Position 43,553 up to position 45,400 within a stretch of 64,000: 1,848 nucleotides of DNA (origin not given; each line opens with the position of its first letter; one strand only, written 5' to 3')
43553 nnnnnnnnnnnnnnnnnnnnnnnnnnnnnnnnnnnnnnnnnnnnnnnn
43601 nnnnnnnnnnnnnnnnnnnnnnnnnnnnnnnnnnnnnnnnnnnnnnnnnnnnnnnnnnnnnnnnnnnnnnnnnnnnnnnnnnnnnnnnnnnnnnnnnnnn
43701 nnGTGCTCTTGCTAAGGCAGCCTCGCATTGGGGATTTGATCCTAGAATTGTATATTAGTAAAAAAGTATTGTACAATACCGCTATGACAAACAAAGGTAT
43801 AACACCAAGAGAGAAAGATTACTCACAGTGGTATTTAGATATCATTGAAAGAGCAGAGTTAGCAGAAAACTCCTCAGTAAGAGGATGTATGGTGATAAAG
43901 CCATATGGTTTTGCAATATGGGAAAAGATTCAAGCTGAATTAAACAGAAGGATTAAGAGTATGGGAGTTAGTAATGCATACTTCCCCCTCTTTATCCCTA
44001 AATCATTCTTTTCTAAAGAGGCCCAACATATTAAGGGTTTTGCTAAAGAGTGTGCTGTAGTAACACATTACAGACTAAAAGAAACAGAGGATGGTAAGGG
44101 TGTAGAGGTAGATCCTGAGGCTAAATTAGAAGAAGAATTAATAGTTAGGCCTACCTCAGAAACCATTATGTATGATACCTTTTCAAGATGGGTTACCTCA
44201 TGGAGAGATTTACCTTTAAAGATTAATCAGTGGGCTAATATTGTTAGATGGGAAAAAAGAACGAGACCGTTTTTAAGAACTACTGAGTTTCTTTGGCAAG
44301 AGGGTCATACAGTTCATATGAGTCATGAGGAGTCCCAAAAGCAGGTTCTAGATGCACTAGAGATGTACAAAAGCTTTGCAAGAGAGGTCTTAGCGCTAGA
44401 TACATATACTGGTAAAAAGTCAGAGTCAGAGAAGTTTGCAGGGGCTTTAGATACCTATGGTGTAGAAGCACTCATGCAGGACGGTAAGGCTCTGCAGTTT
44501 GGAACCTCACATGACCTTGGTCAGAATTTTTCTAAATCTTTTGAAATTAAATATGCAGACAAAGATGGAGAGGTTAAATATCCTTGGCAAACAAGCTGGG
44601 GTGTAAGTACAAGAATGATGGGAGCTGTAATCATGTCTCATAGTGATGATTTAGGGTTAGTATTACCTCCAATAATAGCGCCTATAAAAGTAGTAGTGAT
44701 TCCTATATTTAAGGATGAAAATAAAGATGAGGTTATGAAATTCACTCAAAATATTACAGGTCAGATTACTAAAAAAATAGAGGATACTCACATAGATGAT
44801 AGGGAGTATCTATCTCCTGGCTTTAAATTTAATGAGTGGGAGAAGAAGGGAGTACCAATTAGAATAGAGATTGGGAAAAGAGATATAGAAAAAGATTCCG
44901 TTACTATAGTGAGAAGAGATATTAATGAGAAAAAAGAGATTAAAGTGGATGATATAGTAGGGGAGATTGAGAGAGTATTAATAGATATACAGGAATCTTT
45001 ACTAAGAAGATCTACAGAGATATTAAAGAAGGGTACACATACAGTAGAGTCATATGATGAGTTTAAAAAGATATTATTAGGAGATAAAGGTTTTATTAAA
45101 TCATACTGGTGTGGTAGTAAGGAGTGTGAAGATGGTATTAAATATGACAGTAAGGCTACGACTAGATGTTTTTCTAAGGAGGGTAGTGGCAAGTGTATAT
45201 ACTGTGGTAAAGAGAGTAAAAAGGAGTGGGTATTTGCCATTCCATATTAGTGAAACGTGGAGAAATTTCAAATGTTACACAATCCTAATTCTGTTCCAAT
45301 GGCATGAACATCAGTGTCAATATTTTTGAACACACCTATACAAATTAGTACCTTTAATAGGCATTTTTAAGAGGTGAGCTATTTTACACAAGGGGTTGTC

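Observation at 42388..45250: Form II/III-type RuBisCO large subunit next to an archaeal-type ProRS in a heterotroph-like context (nucleoside-salvage RuBisCO)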

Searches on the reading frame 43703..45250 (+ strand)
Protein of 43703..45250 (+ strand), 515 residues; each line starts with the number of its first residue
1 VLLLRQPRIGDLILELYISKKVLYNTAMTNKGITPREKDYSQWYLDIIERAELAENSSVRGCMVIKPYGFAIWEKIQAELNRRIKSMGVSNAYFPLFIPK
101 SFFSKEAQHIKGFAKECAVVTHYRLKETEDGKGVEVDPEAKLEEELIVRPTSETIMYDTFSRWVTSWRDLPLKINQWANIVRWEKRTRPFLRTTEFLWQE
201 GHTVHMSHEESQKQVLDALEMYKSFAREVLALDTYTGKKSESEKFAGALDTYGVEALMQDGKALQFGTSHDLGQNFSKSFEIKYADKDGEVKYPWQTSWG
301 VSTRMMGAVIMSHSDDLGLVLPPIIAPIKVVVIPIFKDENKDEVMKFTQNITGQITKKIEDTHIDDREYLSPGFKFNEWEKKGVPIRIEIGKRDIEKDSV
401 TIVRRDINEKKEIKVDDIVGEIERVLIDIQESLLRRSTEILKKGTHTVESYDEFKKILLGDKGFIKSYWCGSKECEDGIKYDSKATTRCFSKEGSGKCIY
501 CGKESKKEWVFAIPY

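Call 3: search_protein_families(library=pfam, proteins=[window:43703-45250:+], max_evalue=0.01)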
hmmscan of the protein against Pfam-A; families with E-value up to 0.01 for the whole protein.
window:43703-45250:+ (515 aa): 3 families
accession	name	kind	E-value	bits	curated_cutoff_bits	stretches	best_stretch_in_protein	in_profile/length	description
PF00587.30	tRNA-synt_2b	-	1.9e-22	80.6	29.3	1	141-311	6-177/179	tRNA synthetase class II core domain (G, H, P, S and T)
PF03129.25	HGTP_anticodon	-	1.4e-16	60.8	21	1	329-423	1-92/94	Anticodon binding domain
PF09180.16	ProRS-C_1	-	2.4e-16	60.1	31.5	1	451-513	1-69/71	Prolyl-tRNA synthetase, C-terminal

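Call 4: search_protein_families(library=ncbifam, proteins=[window:43703-45250:+], max_evalue=0.01)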
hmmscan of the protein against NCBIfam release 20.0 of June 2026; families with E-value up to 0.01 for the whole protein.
window:43703-45250:+ (515 aa): 9 families
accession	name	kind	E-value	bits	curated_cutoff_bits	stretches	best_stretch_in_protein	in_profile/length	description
TIGR00408.1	proS_fam_I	equivalog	4.3e-164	546.9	437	1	34-512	2-472/475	proline--tRNA ligase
NF006625.0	PRK09194.1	equivalog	4.9e-33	114.8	558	2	262-422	401-558/559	proline--tRNA ligase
NF008979.1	PRK12325.1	exception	3.9e-30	105.1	550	2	259-422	275-436/437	proline--tRNA ligase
TIGR00409.1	proS_fam_II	equivalog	1.6e-28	99.9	306.7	2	260-422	405-565/568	proline--tRNA ligase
TIGR00418.1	thrS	equivalog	1.7e-13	50.4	383.65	1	275-423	421-562/565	threonine--tRNA ligase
NF003068.0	PRK03991.1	equivalog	3.1e-13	49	484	1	277-424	442-590/613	threonine--tRNA ligase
NF003211.1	PRK04173.1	equivalog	1.1e-10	41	312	1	143-419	160-451/454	glycine--tRNA ligase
TIGR00389.1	glyS_dimeric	equivalog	3e-07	29.4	243.3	1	319-423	463-562/565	glycine--tRNA ligase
NF011500.0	PRK14938.1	equivalog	3.6e-06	26.2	362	1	312-424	259-365/387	Ser-tRNA(Thr) hydrolase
